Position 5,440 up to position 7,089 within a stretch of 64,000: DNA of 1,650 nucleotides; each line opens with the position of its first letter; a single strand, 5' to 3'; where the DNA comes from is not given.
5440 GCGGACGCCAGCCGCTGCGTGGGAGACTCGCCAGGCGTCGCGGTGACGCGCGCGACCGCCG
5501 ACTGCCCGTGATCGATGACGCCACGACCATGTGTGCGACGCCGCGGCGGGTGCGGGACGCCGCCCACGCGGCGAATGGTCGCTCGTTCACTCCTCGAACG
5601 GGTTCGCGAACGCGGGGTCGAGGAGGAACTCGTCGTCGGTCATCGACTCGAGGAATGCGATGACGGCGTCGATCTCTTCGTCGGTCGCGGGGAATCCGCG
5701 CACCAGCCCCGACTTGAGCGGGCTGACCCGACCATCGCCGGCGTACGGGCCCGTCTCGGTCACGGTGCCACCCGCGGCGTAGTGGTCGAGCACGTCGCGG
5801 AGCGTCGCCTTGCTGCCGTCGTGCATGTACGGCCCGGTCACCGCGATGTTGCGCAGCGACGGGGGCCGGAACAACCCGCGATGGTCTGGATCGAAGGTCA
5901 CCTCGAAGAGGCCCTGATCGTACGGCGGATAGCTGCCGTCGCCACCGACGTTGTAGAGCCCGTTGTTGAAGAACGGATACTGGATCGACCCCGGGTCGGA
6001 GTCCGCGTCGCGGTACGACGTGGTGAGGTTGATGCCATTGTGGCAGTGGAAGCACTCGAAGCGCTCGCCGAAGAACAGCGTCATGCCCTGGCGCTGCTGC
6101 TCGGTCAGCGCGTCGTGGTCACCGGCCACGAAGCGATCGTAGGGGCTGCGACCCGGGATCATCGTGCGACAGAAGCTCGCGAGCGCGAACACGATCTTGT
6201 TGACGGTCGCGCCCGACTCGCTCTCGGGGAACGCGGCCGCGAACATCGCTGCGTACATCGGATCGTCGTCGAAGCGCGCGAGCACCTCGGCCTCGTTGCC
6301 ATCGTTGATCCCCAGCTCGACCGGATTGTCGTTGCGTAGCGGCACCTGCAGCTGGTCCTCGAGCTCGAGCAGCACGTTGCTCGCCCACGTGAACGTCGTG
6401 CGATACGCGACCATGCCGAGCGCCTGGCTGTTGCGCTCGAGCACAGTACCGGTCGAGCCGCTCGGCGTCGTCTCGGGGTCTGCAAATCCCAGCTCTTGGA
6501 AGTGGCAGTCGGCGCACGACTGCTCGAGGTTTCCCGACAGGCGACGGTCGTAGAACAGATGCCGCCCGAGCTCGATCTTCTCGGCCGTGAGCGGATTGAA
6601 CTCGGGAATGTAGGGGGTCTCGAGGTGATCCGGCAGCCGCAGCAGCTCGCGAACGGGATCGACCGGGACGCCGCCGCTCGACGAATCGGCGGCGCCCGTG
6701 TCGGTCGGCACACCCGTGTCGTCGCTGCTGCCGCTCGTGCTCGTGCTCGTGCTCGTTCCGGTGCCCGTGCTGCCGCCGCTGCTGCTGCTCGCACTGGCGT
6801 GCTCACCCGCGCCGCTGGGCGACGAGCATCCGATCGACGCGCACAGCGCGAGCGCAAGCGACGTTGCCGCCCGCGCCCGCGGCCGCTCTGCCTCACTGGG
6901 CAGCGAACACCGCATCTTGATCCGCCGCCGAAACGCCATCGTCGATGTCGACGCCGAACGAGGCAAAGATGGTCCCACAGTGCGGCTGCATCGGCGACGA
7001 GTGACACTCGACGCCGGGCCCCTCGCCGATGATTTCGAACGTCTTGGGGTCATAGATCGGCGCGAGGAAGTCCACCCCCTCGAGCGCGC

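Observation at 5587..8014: Metallo-mystery pair: four-Cys lipoprotein plus MauG/MbnH-like di-heme peroxidase, overlapping genes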

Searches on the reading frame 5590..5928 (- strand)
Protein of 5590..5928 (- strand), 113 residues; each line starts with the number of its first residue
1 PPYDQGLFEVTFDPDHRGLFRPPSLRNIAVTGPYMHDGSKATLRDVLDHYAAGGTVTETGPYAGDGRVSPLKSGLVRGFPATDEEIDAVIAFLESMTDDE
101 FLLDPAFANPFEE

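Call 53: search_solved_structures(query=window:5590-5928:-, max_evalue=0.01, show_alignments=4)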
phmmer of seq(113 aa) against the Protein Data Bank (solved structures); distinct sequences matched with E-value up to 0.01: 28.
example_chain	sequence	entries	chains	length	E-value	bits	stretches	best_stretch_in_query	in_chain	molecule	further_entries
6e1c_A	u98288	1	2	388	1.2e-32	115.9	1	3-111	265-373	Di-heme enzyme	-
3orv_A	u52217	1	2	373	6.9e-11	45.7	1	12-101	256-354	Methylamine utilization protein mauG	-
3rn1_A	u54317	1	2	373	7.3e-11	45.6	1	12-101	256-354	Methylamine utilization protein MauG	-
3sjl_A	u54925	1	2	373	7.3e-11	45.6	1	12-101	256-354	Methylamine utilization protein mauG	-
3rlm_A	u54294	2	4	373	7.4e-11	45.6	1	12-101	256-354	Methylamine utilization protein MauG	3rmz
3rn0_A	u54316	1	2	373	7.4e-11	45.6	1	12-101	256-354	Methylamine utilization protein MauG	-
3l4m_A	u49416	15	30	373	7.4e-11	45.6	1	12-101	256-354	Methylamine utilization protein mauG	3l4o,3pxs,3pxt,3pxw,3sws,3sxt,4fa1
4o1q_A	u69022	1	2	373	7.4e-11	45.6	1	12-101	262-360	Methylamine utilization protein MauG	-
3svw_A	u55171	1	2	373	7.4e-11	45.6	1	12-101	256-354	Methylamine utilization protein MauG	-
4l1q_A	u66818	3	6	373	7.4e-11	45.6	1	12-101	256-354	Methylamine utilization protein MauG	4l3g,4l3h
3sle_A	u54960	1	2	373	7.5e-11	45.6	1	12-101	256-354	Methylamine utilization protein MauG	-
4y5r_A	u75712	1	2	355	8.9e-11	45.3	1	12-101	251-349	Methylamine utilization protein MauG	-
1iqc_A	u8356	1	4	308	1.2e-06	32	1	6-48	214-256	di-heme peroxidase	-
4aao_A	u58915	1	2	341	2.6e-06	30.9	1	3-47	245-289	CYTOCHROME C551 PEROXIDASE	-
3hq7_A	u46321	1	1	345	2.6e-06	30.9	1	3-46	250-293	Cytochrome c551 peroxidase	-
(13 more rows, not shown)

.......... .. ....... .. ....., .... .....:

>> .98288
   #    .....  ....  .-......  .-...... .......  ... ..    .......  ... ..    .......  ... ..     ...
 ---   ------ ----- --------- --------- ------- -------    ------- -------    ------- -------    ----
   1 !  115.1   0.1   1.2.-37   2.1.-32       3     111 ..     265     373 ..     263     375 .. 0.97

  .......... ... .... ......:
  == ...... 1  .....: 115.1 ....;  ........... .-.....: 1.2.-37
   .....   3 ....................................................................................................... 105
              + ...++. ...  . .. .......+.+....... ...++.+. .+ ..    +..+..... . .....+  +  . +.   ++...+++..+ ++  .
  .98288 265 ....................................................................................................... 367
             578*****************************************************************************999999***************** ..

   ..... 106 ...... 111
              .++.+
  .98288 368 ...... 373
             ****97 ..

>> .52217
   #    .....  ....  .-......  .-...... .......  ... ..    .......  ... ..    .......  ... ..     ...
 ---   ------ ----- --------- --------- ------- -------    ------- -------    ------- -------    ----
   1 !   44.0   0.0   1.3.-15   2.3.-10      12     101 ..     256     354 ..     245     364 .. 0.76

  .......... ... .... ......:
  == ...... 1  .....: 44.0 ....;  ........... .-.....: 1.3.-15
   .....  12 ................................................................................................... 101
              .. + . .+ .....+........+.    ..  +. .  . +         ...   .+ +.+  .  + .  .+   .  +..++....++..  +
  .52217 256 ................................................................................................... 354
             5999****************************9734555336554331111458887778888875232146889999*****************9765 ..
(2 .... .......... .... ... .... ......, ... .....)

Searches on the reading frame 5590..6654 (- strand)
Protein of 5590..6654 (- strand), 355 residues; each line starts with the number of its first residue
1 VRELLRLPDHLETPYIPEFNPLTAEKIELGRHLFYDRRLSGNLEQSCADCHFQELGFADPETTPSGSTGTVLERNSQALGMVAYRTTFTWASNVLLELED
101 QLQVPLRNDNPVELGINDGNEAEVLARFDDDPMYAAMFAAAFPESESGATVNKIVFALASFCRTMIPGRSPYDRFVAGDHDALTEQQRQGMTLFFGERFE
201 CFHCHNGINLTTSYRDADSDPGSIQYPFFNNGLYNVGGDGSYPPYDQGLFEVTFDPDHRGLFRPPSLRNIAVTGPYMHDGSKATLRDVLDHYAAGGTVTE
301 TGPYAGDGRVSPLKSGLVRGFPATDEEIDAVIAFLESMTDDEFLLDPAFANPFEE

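Call 57: find_related_loci(query=window:5590-6654:-, collection=genome_contigs, flank=6000)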
Query window:5590-6654:- (355 aa) in genome_contigs; peptide patterns used: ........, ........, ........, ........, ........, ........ (x = any residue, [..] = any of these).
300 stretches matched a pattern; 179 encode a relative of the query (tblastn E <= 1e-3); the best 80 are kept; 80 distinct loci.
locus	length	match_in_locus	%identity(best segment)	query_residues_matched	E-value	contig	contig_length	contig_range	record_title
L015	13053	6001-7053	68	2-353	1e-164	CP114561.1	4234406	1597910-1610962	MAG: Candidatus Manganitrophus sp. isolate GAC4 chromosome, complete genome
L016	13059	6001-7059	68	1-353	9e-165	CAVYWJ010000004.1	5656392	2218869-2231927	MAG: uncultured delta proteobacterium isolate MFD01275.bin.1.74 genome assembly, contig: contig_5196, whole genome shotg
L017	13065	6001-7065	65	1-355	3e-163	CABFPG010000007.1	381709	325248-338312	Teredinibacter sp. ISS155 genome assembly, contig: 0007, whole genome shotgun sequence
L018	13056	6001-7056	68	1-354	7e-162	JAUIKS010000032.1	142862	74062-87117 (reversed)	MAG: Polyangia bacterium isolate Co_bin.371 NODE_1235_length_142862_cov_2.480996, whole genome shotgun sequence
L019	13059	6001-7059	65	1-352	2e-153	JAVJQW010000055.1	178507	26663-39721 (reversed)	MAG: Deltaproteobacteria bacterium isolate D1-CHI-08 k141_27535, whole genome shotgun sequence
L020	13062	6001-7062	62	1-353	4e-147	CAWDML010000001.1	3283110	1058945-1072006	MAG: uncultured delta proteobacterium isolate MFD04944.bin.2.99 genome assembly, contig: contig_11175, whole genome shot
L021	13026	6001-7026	62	7-352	2e-141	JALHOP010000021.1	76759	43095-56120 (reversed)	MAG: Myxococcota bacterium isolate bin.157 c_000000001895, whole genome shotgun sequence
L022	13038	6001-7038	60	1-352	1e-136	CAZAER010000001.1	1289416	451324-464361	MAG TPA_asm: uncultured Bdellovibrionales bacterium isolate SRP287051_co1_183 genome assembly, contig: NODE_2_length_128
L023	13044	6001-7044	58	1-352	1e-131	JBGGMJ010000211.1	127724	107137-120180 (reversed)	MAG: Myxococcota bacterium isolate bin.009 k141_990249, whole genome shotgun sequence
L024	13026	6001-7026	58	1-346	2e-130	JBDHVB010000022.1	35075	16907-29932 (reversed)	MAG: Myxococcota bacterium isolate AS-MESO-OLR.103 NODE_3323_length_35075_cov_6.490799, whole genome shotgun sequence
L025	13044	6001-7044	51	7-355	7e-114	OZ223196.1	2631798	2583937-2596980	MAG: Hydrogenovibrio sp. isolate f014e81b-f0a7-425c-9a02-3c362a795be1 genome assembly, chromosome: 1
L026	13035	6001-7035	51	7-353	2e-110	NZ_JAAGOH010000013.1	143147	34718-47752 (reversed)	Ideonella livida strain TBM-1 contig00013, whole genome shotgun sequence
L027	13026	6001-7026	50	6-352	2e-104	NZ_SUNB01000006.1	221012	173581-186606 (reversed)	Pleionea sediminis strain S1-5-21 NODE_6_length_221012_cov_55.9391, whole genome shotgun sequence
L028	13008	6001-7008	51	7-353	3e-103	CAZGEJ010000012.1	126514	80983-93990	MAG TPA_asm: uncultured Candidatus Binatia bacterium isolate binchicken_co319_203 genome assembly, contig: NODE_181_leng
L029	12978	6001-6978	39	6-353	8e-69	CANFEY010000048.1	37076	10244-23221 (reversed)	MAG: Bryobacterales bacterium isolate CH-Jul18-89 genome assembly, contig: CH-Jul18-C1389, whole genome shotgun sequence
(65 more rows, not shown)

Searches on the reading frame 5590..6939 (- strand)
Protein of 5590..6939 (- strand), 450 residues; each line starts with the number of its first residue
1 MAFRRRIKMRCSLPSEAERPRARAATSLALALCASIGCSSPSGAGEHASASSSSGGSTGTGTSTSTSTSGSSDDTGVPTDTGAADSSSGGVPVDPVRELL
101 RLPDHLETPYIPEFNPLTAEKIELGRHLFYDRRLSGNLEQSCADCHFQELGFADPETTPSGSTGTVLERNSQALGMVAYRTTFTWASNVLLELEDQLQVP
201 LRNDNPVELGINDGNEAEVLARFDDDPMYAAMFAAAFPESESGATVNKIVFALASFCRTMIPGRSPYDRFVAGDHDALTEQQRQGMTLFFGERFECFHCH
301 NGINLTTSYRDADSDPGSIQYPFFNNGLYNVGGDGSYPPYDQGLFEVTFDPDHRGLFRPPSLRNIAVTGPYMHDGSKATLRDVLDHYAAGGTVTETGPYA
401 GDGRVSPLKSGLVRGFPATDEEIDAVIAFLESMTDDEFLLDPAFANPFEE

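Call 5: search_protein_families(library=ncbifam, proteins=[window:5590-6939:-], max_evalue=0.01)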
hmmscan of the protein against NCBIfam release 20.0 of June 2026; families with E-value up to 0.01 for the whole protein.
window:5590-6939:- (450 aa): 7 families
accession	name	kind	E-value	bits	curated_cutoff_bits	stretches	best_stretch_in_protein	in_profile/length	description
TIGR04039.1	MXAN_0977_Heme2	hypoth_equivalog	3.2e-137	457.1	362.85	1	111-448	1-336/336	MbnH family di-heme enzyme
TIGR03791.1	TTQ_mauG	equivalog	1.1e-40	139.7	443.85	1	117-392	1-249/291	tryptophan tryptophylquinone biosynthesis enzyme MauG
TIGR03981.2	SAM_quin_mod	hypoth_equivalog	2.4e-31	109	340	2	240-432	223-410/411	His-Xaa-Ser system-associated MauG-like protein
NF052341.1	hydrazine_gamma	equivalog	1.6e-07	30.7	625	1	255-387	174-311/339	hydrazine synthase subunit gamma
NF052342.1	hydrazine_BC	exception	9.2e-06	24.1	1250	1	253-388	523-663/690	hydrazine synthase subunit beta-gamma fusion subunit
NF040606.1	CytoC_perox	subfamily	4.8e-05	22.7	150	0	358-385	427-454/524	di-heme-cytochrome C peroxidase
TIGR04484.1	thiosulf_SoxA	equivalog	0.00073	18.9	110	1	117-151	103-135/212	sulfur oxidation c-type cytochrome SoxA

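Call 6: search_protein_families(library=pfam, proteins=[window:5590-6939:-], max_evalue=0.01)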
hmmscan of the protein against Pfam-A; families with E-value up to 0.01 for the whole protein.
window:5590-6939:- (450 aa): 2 families
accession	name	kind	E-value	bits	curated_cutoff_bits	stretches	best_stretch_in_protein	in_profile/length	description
PF03150.19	CCP_MauG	-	4.3e-39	134.9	25.6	1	120-275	2-148/149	Di-haem cytochrome c peroxidase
PF21419.2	RoxA-like_Cyt-c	-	0.0074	16.3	26.7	0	359-385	4-30/39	RoxA-like, cytochrome c-like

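Call 8: search_solved_structures(query=window:5590-6939:-, max_evalue=0.001, show_alignments=2)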
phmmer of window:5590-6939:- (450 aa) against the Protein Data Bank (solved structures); distinct sequences matched with E-value up to 0.001: 30.
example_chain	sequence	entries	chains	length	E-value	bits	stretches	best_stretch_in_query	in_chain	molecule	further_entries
6e1c_A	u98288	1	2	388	9.4e-96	325.1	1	102-448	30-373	Di-heme enzyme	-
2c1u_A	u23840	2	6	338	1.8e-32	116.5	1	107-384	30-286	DI-HAEM CYTOCHROME C PEROXIDASE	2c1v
6qkn_A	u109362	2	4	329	1.9e-29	106.6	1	112-378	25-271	Cytochrome-c peroxidase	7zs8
6fu3_A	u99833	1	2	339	2e-29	106.4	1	112-378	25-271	Protein CcpR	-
3hq9_A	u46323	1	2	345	1.2e-28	103.9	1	113-383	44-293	Cytochrome c551 peroxidase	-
9qdt_A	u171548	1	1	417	4.2e-28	102.1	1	103-381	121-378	Probable cytochrome c peroxidase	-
3hq6_A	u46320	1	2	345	5.8e-28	101.6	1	113-383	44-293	Cytochrome c551 peroxidase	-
3hq8_A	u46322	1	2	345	6.3e-28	101.5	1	113-383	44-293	Cytochrome c551 peroxidase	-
1nml_A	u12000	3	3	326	7.5e-28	101.3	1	109-384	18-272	di-haem cytochrome c peroxidase | Cytochrome c peroxidase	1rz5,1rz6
4aao_A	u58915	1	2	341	9.3e-28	101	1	109-384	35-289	CYTOCHROME C551 PEROXIDASE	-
4aal_A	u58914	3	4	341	1.4e-27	100.3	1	109-384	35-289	CYTOCHROME C551 PEROXIDASE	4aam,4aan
3hq7_A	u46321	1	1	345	5.1e-27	98.5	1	113-383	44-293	Cytochrome c551 peroxidase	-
1zzh_A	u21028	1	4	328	1.2e-26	97.3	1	106-387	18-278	cytochrome c peroxidase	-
1eb7_A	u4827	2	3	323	1.7e-25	93.5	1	115-384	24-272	CYTOCHROME C551 PEROXIDASE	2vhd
1iqc_A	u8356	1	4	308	3.8e-23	85.8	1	114-385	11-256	di-heme peroxidase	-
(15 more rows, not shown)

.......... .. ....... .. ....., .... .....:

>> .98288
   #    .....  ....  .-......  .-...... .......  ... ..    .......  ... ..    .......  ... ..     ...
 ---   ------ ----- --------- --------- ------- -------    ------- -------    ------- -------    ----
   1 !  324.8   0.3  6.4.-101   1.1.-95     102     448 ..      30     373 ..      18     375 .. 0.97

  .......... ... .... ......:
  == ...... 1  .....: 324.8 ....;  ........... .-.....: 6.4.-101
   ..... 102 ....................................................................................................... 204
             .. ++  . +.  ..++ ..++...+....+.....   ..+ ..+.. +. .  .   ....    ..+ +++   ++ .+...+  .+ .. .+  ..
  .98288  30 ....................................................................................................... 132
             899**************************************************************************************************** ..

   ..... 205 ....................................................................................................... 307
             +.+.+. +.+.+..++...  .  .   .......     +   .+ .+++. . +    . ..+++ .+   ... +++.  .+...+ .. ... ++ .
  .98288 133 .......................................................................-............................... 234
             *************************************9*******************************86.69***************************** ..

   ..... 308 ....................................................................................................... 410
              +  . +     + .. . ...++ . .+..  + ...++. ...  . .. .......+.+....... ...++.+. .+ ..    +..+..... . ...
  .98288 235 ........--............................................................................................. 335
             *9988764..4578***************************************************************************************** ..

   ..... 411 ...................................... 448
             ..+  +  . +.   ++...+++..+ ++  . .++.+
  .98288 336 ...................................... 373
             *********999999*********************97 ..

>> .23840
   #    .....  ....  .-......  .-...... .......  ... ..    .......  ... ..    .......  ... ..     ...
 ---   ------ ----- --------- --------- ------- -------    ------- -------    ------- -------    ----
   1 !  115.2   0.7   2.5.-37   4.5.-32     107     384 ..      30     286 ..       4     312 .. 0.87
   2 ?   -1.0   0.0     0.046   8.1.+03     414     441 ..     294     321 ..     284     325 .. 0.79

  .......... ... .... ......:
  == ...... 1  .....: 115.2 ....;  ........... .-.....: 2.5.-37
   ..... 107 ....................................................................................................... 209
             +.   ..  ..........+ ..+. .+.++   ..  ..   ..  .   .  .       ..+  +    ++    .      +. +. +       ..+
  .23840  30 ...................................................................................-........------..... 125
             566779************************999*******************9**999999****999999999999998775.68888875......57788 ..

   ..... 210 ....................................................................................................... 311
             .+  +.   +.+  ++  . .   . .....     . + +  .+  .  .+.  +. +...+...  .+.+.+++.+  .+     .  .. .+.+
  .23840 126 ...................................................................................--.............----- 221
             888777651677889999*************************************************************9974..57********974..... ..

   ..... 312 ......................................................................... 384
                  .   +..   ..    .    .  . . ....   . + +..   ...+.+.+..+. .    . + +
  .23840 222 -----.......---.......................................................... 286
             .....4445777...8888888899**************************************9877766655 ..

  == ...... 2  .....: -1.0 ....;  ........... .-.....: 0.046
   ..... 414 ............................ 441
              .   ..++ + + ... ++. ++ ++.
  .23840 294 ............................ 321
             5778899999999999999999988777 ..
